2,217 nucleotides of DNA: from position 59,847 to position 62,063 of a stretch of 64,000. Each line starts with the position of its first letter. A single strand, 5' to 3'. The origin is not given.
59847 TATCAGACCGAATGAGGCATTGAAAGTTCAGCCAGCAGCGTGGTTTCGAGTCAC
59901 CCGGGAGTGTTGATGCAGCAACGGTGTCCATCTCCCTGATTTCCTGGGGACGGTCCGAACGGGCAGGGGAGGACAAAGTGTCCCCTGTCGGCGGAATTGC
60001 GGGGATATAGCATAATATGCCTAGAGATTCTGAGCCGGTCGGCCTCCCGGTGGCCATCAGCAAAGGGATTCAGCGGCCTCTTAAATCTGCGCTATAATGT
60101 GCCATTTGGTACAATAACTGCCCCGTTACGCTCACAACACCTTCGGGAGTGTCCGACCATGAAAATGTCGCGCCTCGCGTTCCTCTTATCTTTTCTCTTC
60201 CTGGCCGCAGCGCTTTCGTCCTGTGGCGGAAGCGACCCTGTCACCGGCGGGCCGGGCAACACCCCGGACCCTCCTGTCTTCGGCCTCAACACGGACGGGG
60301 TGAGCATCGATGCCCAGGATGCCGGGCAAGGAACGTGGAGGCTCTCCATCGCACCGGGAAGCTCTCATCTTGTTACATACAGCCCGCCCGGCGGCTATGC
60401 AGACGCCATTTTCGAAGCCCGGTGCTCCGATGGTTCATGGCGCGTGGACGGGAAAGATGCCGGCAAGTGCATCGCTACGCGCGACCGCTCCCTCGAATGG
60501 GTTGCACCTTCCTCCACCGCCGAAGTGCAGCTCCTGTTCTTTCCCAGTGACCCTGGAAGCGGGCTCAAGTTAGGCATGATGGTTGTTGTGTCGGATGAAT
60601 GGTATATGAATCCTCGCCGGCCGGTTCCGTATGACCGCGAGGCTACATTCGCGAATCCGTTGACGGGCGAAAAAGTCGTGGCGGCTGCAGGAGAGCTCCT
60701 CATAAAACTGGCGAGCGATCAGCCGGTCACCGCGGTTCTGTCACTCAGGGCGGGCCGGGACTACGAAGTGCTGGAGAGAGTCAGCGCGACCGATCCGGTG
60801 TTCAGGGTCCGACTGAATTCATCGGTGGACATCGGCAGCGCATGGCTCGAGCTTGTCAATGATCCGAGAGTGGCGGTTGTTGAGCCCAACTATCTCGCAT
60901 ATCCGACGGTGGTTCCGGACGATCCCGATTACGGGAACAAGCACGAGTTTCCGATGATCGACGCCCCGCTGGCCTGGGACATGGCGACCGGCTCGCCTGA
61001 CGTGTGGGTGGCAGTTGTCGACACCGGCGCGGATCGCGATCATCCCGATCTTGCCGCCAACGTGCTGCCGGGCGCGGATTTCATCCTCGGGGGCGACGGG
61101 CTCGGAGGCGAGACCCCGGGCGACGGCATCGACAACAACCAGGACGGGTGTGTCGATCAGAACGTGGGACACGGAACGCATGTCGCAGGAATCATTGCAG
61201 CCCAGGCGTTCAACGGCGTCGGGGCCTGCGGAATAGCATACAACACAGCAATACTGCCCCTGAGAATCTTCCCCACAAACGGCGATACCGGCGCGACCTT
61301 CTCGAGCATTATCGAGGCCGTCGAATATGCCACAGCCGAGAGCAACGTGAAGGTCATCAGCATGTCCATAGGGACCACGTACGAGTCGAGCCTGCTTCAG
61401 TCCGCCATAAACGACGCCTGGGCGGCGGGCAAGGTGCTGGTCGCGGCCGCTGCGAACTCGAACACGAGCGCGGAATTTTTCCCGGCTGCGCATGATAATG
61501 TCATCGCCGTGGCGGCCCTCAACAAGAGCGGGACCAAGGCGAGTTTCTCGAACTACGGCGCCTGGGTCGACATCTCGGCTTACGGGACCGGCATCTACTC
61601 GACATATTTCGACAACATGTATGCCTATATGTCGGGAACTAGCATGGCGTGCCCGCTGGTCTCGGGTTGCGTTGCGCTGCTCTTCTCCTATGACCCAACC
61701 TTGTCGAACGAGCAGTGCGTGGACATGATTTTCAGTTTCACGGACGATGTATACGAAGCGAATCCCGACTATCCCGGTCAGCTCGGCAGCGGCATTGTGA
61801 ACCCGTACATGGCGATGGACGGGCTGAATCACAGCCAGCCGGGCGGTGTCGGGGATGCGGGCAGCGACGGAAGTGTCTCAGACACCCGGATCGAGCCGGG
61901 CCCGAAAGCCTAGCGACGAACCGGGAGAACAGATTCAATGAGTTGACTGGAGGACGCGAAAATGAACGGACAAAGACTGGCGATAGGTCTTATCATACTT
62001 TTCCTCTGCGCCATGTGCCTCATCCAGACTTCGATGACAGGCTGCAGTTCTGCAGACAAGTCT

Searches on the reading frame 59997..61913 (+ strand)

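Call 59: search_protein_families(library=pfam, proteins=[window:59997-61913:+], max_evalue=0.00001)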
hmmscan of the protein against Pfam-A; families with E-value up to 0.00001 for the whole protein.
window:59997-61913:+ (638 aa): 1 family
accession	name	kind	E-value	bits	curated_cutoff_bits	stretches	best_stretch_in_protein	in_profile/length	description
PF00082.27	Peptidase_S8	-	3.9e-48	164.7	21.8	1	335-579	3-270/288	Subtilase family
